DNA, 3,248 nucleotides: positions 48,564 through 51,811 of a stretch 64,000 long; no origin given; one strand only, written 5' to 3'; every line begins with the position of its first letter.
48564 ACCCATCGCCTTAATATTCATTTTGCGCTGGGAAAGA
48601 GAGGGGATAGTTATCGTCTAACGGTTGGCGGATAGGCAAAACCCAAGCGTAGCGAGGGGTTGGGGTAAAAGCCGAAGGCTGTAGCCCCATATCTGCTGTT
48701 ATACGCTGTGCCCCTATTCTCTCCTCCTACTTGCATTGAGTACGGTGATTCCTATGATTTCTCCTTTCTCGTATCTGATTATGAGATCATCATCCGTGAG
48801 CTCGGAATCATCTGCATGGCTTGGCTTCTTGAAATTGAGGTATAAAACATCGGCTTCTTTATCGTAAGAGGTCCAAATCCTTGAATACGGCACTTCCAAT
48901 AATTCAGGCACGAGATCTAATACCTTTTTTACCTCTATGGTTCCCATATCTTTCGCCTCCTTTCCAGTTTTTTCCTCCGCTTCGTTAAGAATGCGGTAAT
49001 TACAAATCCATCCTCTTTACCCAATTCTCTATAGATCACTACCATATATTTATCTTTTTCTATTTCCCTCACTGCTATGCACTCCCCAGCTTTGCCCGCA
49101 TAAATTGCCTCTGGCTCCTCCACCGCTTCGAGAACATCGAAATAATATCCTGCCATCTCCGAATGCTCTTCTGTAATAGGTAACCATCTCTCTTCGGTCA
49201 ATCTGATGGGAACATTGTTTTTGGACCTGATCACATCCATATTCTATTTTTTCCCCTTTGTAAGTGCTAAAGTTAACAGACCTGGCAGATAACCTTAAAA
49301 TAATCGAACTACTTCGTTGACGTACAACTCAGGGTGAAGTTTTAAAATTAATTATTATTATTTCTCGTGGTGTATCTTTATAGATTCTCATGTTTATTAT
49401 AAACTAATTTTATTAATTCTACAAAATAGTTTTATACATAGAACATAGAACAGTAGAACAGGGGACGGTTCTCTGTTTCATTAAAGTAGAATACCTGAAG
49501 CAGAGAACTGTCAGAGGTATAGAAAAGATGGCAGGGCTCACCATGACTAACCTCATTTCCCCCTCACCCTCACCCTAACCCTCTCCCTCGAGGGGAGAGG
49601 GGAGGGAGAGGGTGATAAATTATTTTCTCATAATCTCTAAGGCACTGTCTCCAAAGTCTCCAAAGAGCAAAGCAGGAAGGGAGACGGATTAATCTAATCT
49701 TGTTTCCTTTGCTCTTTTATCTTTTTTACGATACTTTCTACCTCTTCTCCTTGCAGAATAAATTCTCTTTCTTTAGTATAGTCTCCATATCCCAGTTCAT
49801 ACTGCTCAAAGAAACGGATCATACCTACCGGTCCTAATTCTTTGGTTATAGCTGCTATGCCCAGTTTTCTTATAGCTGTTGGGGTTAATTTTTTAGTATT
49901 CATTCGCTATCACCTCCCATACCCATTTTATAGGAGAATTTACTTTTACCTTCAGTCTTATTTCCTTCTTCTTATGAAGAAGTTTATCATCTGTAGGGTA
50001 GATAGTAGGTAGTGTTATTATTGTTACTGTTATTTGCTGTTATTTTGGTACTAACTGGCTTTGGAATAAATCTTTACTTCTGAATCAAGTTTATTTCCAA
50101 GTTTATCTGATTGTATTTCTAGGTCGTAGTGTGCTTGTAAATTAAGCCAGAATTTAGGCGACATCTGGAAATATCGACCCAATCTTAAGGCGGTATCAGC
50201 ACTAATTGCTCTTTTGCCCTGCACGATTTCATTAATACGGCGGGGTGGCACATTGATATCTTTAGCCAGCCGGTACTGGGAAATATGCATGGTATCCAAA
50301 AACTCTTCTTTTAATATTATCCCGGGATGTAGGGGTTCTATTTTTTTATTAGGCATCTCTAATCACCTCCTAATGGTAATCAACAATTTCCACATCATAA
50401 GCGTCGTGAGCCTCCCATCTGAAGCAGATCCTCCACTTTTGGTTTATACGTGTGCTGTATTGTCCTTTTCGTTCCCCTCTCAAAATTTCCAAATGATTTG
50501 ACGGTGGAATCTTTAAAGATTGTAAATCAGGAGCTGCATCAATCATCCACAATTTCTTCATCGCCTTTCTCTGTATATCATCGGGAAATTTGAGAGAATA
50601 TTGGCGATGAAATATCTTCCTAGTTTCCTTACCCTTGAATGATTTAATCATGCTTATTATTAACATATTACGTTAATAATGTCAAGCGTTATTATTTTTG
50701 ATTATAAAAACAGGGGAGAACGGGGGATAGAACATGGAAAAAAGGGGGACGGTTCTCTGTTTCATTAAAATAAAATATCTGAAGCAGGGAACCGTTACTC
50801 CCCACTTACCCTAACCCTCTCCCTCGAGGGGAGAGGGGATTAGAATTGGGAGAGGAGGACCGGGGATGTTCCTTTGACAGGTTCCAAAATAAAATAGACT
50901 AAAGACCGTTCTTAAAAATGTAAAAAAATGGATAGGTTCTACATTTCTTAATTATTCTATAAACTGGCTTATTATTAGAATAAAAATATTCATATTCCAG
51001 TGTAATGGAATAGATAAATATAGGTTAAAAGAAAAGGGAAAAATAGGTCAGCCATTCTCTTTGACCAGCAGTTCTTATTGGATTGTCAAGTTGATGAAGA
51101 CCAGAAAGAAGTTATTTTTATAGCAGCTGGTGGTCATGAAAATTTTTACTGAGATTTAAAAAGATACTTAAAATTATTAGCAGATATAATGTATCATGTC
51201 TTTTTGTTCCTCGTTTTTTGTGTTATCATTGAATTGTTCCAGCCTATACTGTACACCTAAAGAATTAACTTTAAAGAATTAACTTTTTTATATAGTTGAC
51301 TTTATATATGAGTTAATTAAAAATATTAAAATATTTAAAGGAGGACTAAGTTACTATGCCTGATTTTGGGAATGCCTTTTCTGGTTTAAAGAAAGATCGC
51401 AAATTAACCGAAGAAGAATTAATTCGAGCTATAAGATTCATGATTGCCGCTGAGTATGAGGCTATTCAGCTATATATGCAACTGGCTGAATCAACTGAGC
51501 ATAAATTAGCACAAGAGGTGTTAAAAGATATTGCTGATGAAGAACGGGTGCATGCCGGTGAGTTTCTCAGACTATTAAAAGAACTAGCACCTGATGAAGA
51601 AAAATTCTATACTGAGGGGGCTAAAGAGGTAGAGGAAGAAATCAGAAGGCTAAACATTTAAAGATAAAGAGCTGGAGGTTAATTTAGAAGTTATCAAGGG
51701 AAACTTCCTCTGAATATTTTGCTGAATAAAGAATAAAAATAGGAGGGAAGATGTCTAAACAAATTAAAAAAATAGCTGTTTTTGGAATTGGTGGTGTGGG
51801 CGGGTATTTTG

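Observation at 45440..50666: Toxin-antitoxin / abortive-infection island with cassette-like organisation delimited by F/C repeat units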

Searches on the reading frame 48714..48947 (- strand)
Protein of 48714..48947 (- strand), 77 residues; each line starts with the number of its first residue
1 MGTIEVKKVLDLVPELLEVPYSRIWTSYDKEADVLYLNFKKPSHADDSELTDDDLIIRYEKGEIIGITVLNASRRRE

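Call 3: search_protein_families(library=pfam, proteins=[window:48714-48947:-], max_evalue=0.01)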
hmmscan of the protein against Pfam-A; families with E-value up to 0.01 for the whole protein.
window:48714-48947:- (77 aa): 1 family
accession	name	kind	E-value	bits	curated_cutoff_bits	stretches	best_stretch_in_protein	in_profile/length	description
PF10049.14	DUF2283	-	3.4e-15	56.4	23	1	25-73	1-49/49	Protein of unknown function (DUF2283)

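Call 23: find_encoding_contigs(protein=window:48714-48947:-, flank=6000, max_places=10)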
Protein window:48714-48947:- (77 aa): 17 contigs read that carry it; 10 places shown.
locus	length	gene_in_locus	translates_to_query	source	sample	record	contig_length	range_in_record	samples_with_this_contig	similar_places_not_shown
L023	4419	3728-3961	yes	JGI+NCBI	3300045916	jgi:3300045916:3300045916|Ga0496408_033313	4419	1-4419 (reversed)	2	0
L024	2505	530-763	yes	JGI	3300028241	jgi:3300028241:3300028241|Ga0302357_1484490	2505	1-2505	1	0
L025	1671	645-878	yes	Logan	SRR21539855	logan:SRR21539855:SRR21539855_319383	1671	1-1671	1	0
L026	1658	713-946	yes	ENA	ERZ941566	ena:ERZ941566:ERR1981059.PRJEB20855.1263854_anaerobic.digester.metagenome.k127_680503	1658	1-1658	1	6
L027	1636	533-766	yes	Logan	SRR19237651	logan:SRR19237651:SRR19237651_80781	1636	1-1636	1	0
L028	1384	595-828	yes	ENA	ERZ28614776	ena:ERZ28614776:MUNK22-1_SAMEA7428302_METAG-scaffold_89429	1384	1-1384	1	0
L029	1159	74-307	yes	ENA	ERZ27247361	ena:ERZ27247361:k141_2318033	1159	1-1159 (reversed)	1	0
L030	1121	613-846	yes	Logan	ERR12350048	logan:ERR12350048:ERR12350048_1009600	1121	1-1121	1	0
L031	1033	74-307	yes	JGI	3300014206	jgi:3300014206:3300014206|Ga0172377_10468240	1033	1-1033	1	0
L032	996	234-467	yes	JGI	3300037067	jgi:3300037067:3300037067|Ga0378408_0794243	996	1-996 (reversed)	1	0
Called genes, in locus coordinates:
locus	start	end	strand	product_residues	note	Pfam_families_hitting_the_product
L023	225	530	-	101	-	PF02915:Rubrerythrin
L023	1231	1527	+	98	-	PF05015:HigB-like_toxin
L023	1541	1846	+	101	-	PF01381:HTH_3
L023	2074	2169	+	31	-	-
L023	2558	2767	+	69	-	-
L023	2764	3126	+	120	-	PF02452:PemK_toxin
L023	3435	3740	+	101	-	-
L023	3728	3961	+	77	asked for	PF10049:DUF2283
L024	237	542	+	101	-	PF18810:PBECR2 (weak)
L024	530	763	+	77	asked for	PF10049:DUF2283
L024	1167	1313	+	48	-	-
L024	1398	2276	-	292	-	PF07751:Abi_2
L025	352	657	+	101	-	PF18810:PBECR2 (weak)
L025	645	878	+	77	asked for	PF10049:DUF2283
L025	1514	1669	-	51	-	?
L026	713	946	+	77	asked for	PF10049:DUF2283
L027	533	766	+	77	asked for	PF10049:DUF2283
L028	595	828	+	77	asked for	PF10049:DUF2283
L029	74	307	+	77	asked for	PF10049:DUF2283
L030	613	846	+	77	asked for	PF10049:DUF2283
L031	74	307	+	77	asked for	PF10049:DUF2283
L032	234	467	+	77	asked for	PF10049:DUF2283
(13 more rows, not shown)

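Call 31: search_protein_families(library=ncbifam, proteins=[window:48714-48947:-], max_evalue=0.1)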
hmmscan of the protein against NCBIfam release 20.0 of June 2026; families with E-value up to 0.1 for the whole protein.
window:48714-48947:- (77 aa): 0 families

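Call 32: search_protein_families(library=padloc, proteins=[window:48714-48947:-], max_evalue=0.01)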
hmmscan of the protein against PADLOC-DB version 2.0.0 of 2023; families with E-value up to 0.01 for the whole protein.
window:48714-48947:- (77 aa): 0 families

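Call 82: search_protein_families(library=pfam, proteins=[L023:2558-2767:+, L023:2764-3126:+], max_evalue=0.01)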
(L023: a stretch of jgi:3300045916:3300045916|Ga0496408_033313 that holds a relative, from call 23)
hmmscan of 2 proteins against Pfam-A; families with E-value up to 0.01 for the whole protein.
L023:2558-2767:+ (69 aa): 0 families

L023:2764-3126:+ (120 aa): 1 family
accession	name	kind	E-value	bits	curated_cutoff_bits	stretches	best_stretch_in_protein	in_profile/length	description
PF02452.23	PemK_toxin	-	7.7e-22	78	23.1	1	4-104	3-103/109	PemK-like, MazF-like toxin of type II toxin-antitoxin system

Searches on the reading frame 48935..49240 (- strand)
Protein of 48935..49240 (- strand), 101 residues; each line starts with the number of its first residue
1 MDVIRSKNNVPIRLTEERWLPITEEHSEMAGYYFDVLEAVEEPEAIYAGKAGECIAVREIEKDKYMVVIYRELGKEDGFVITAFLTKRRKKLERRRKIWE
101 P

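Call 3: search_protein_families(library=pfam, proteins=[window:48935-49240:-], max_evalue=0.01)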
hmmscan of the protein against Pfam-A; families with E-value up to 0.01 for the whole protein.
window:48935-49240:- (101 aa): 1 family
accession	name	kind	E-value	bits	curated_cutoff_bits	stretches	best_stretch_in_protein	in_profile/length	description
PF18810.6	PBECR2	-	1.3e-05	25.8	27.1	1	4-97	17-114/120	phage-Barnase-EndoU-ColicinE5/D-RelE like nuclease2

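Call 30: search_protein_families(library=pfam, proteins=[window:48935-49240:-], max_evalue=10)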
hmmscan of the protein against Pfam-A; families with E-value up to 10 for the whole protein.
window:48935-49240:- (101 aa): 1 family
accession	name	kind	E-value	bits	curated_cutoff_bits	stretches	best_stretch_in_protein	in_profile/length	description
PF18810.6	PBECR2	-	1.3e-05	25.8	27.1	1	4-97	17-114/120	phage-Barnase-EndoU-ColicinE5/D-RelE like nuclease2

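Call 31: search_protein_families(library=ncbifam, proteins=[window:48935-49240:-], max_evalue=0.1)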
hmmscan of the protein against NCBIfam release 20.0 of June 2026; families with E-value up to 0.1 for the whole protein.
window:48935-49240:- (101 aa): 0 families

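Call 32: search_protein_families(library=padloc, proteins=[window:48935-49240:-], max_evalue=0.01)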
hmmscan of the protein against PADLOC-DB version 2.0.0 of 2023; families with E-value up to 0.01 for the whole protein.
window:48935-49240:- (101 aa): 1 family
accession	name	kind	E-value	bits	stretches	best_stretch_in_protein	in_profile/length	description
PDLC04356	PDC-M04B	-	0.0059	14.4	0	60-98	126-164/176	-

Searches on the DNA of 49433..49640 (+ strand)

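Call 72: search_dna_similar(query=window:49433-49640:+, collection=plasmids, mode=distant, max_evalue=0.001, max_rows=10)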
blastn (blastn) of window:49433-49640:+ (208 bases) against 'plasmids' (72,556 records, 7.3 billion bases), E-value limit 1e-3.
Records with a match: 120; places in all: 386; records where one place covers at least 80% of the query: 0.
Best place of each record, by identity: 95-99% 10; 90-95% 91; 80-90% 19.
By first word of the organism name: Azospirillum 44; Sinorhizobium 35; Escherichia 16; Rhizobium 13; Enterobacter 4; Klebsiella 4; Sphingomonas 1; Variovorax 1; Pantoea 1; Aeromonas 1.
By predicted mobility (MOB-suite, as given by PLSDB): non-mobilizable 74; mobilizable 44; conjugative 2.
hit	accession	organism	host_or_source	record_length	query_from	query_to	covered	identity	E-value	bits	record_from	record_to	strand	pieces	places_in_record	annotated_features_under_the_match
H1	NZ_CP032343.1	Azospirillum brasilense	soil sample,Agricultural field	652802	132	180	24%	87.8%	6e-7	61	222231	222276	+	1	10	none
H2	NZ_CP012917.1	Azospirillum brasilense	Digitaria eriantha,microbe,root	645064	132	180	24%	87.8%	6e-7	61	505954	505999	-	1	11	none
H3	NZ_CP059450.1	Azospirillum brasilense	Prokaryotes,soil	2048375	120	171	25%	82.1%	3e-5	56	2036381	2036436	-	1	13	none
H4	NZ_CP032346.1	Azospirillum brasilense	soil sample,Agricultural field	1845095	120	171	25%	82.1%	3e-5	56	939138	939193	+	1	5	record has no annotation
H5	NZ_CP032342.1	Azospirillum brasilense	soil sample,Agricultural field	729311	135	181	23%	89.4%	2e-6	60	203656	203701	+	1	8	none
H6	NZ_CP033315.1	Azospirillum brasilense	rhizosphere soil of Digitaria ...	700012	135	181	23%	89.4%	2e-6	60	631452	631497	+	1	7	none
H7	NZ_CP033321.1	Azospirillum brasilense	rhizosphere soil of Cynodon ...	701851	135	181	23%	89.4%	2e-6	60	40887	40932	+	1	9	none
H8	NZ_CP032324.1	Azospirillum argentinense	soil sample,Agricultural field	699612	127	171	22%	93.3%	4e-9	69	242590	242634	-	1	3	none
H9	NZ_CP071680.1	Rhizobium ruizarguesonis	lentil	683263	126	171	22%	91.3%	2e-6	59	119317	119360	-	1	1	none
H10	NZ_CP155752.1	Sphingomonas parapaucimobilis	Chinese cabbage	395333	134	180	23%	87.2%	3e-5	55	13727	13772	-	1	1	none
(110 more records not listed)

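Call 73: search_dna_similar(query=window:49433-49640:+, collection=phages, mode=distant, max_evalue=0.001, max_rows=10)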
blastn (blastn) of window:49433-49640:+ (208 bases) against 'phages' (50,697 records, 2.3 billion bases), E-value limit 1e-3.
Records with a match: 2; places in all: 4; records where one place covers at least 80% of the query: 0.
Best place of each record, by identity: 90-95% 2.
By first word of the organism name: Campylobacter 2.
By host as written in the record: Campylobacter jejuni 2.
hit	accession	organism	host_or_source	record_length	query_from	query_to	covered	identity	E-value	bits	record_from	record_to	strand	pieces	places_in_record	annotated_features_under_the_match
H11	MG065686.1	Campylobacter phage A18a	Campylobacter jejuni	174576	135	171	18%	91.9%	3e-5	55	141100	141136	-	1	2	record has no annotation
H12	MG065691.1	Campylobacter phage A11a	Campylobacter jejuni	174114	135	171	18%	91.9%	3e-5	55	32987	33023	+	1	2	record has no annotation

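Call 74: search_dna_similar(query=window:49553-49620:+, collection=ecoli_genomes, mode=distant, max_evalue=0.01, max_rows=8)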
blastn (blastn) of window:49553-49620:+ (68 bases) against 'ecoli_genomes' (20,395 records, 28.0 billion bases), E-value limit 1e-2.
Records with a match: 5425; places in all: 60365; records where one place covers at least 80% of the query: 0.
Genomes with a match: 5405 of 5426; with a place that covers at least 80% of the query: 0. Places per genome that has any: lowest 1, median 12, highest 24. On chromosomes: 60333 places; on plasmids: 32.
Best place of each record, by identity: 95-99% 2720; 90-95% 1701; 80-90% 1004.
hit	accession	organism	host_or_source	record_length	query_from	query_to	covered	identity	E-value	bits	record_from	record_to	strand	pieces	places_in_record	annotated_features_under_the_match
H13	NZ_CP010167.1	Escherichia coli strain H3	not applicable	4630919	14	64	75%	88.2%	2e-6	59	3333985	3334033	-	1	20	none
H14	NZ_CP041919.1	Escherichia coli strain Ec40743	Homo sapiens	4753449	14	64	75%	88.2%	2e-6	59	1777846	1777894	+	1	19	none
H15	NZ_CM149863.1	Escherichia coli strain LCP30S3_I3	Sus scrofa domesticus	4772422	5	51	69%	93.6%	3e-9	69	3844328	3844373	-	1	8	none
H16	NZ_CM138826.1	Escherichia coli strain GIMC1410:G-002-25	Homo sapiens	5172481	8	54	69%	91.5%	3e-9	68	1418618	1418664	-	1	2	none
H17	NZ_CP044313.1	Escherichia coli strain RM11911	missing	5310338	5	51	69%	91.5%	4e-8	64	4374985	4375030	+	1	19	none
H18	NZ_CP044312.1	Escherichia coli strain RM13745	missing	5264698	5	51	69%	91.5%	4e-8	64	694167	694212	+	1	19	none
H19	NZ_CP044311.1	Escherichia coli strain RM13752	missing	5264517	5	51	69%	91.5%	4e-8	64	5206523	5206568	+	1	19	none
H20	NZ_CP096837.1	Escherichia coli strain PS10-3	small intestine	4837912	5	51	69%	91.5%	4e-8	64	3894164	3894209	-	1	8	none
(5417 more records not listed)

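Call 77: get_annotated_region(hit=H15, flank=300)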
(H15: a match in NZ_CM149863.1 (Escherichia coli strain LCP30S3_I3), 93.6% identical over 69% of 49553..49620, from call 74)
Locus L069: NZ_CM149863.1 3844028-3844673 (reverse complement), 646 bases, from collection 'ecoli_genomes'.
description: Escherichia coli strain LCP30S3_I3 chromosome, whole genome shotgun sequence
organism: Escherichia coli strain LCP30S3_I3 (NCBI taxid 562)
replicon: chromosome; assembly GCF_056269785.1
host: Sus scrofa domesticus; source: feces; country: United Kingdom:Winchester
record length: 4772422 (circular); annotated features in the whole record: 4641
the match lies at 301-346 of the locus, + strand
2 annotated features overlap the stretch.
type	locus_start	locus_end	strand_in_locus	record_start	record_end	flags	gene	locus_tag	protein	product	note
CDS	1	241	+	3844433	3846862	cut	hrpB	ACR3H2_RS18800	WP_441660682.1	ATP-dependent helicase HrpB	-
CDS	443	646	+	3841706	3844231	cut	mrcB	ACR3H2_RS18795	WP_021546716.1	bifunctional glycosyl transferase/transpeptidase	-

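Call 80: search_dna_similar(query=window:49433-49530:+, collection=ecoli_genomes, mode=distant, max_evalue=0.01, max_rows=5)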
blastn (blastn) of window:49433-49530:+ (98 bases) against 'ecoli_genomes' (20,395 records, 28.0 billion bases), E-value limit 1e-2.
No match.

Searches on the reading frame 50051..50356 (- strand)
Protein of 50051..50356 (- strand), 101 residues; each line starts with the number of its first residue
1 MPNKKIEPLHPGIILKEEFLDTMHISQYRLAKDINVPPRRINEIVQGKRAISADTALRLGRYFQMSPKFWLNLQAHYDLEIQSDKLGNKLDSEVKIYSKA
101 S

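Call 3: search_protein_families(library=pfam, proteins=[window:50051-50356:-], max_evalue=0.01)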
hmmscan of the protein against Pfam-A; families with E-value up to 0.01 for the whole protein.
window:50051-50356:- (101 aa): 2 families
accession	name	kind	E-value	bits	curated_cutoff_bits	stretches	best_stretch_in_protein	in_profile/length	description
PF01381.28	HTH_3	-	8.6e-08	32.5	23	1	23-68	8-53/55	Helix-turn-helix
PF13443.12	HTH_26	-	6.1e-05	23.6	22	1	18-67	4-54/63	Cro/C1-type HTH DNA-binding domain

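Call 31: search_protein_families(library=ncbifam, proteins=[window:50051-50356:-], max_evalue=0.1)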
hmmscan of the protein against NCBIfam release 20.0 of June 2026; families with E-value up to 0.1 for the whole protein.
window:50051-50356:- (101 aa): 2 families
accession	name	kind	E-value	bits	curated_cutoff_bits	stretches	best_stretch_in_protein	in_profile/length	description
TIGR02607.1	antidote_HigA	equivalog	2.7e-30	104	47.7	1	6-82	2-78/81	HigA family addiction module antitoxin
TIGR03070.1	couple_hipB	subfamily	0.043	13.8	71.65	1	23-59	14-50/58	type II toxin-antitoxin system Y4mF family antitoxin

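Call 32: search_protein_families(library=padloc, proteins=[window:50051-50356:-], max_evalue=0.01)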
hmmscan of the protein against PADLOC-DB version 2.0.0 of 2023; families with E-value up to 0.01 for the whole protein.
window:50051-50356:- (101 aa): 2 families
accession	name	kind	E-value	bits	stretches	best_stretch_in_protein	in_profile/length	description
PDLC04775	PDC-M69A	-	0.0001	20.8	1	18-67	14-63/113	-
PDLC02926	HTH_VI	-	0.002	16.4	1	24-94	14-84/92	-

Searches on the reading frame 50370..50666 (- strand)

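Call 3: search_protein_families(library=pfam, proteins=[window:50370-50666:-], max_evalue=0.01)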
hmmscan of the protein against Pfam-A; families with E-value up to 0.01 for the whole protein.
window:50370-50666:- (98 aa): 1 family
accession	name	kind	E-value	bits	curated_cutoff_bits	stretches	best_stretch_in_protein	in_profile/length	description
PF05015.19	HigB-like_toxin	-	4.2e-17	62.8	27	1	8-98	1-91/91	RelE-like toxin of type II toxin-antitoxin system HigB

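Call 31: search_protein_families(library=ncbifam, proteins=[window:50370-50666:-], max_evalue=0.1)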
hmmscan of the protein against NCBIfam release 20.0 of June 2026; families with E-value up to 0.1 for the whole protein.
window:50370-50666:- (98 aa): 1 family
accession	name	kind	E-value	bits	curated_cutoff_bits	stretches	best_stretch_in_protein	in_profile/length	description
TIGR02116.1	toxin_Txe_YoeB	equivalog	0.02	15.1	51.8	1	58-88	40-70/80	Txe/YoeB family addiction module toxin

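Call 32: search_protein_families(library=padloc, proteins=[window:50370-50666:-], max_evalue=0.01)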
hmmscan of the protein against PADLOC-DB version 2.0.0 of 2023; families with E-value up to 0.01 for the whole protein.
window:50370-50666:- (98 aa): 0 families

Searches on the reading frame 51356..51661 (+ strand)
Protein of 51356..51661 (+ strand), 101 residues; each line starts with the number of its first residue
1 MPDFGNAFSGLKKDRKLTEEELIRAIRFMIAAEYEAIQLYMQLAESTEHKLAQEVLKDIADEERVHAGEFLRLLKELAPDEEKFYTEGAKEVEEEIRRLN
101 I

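Call 3: search_protein_families(library=pfam, proteins=[window:51356-51661:+], max_evalue=0.01)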
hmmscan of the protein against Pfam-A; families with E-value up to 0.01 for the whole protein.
window:51356-51661:+ (101 aa): 5 families
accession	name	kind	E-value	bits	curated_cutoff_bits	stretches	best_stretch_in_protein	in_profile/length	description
PF02915.23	Rubrerythrin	-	4.1e-08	34.1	22.8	1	30-91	7-71/137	Rubrerythrin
PF22277.2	EncFtn-like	-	0.001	19.2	27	1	20-74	14-67/85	EncFtn-like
PF09537.16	DUF2383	-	0.0036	17.9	30.8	0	23-78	3-58/111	Domain of unknown function (DUF2383)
PF03232.19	COQ7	-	0.0049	17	23.5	1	22-76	3-58/169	Ubiquinone biosynthesis protein COQ7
PF05067.18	Mn_catalase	-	0.0072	15.8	27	1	21-84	138-201/284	Manganese containing catalase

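Call 17: find_encoding_contigs(protein=window:51356-51661:+, flank=10000, max_places=10)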
Protein window:51356-51661:+ (101 aa): 4 contigs read that carry it; 4 places shown.
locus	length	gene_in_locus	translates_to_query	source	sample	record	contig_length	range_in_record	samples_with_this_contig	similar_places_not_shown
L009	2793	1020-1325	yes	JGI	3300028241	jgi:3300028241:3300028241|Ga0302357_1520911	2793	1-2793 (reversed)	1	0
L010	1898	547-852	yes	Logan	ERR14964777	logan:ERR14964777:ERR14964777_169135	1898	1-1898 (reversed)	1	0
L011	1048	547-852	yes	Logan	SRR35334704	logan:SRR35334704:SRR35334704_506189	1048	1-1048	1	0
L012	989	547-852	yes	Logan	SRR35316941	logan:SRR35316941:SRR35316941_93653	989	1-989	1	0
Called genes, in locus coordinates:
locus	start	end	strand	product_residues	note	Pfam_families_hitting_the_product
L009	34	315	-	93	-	PF05015:HigB-like_toxin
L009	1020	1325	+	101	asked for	PF02915:Rubrerythrin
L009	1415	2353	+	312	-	PF02558:ApbA, PF08546:ApbA_C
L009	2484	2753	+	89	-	-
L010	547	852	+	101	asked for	PF02915:Rubrerythrin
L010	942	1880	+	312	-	PF02558:ApbA, PF08546:ApbA_C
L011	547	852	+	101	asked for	PF02915:Rubrerythrin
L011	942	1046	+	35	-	?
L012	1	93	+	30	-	?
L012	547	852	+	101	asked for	PF02915:Rubrerythrin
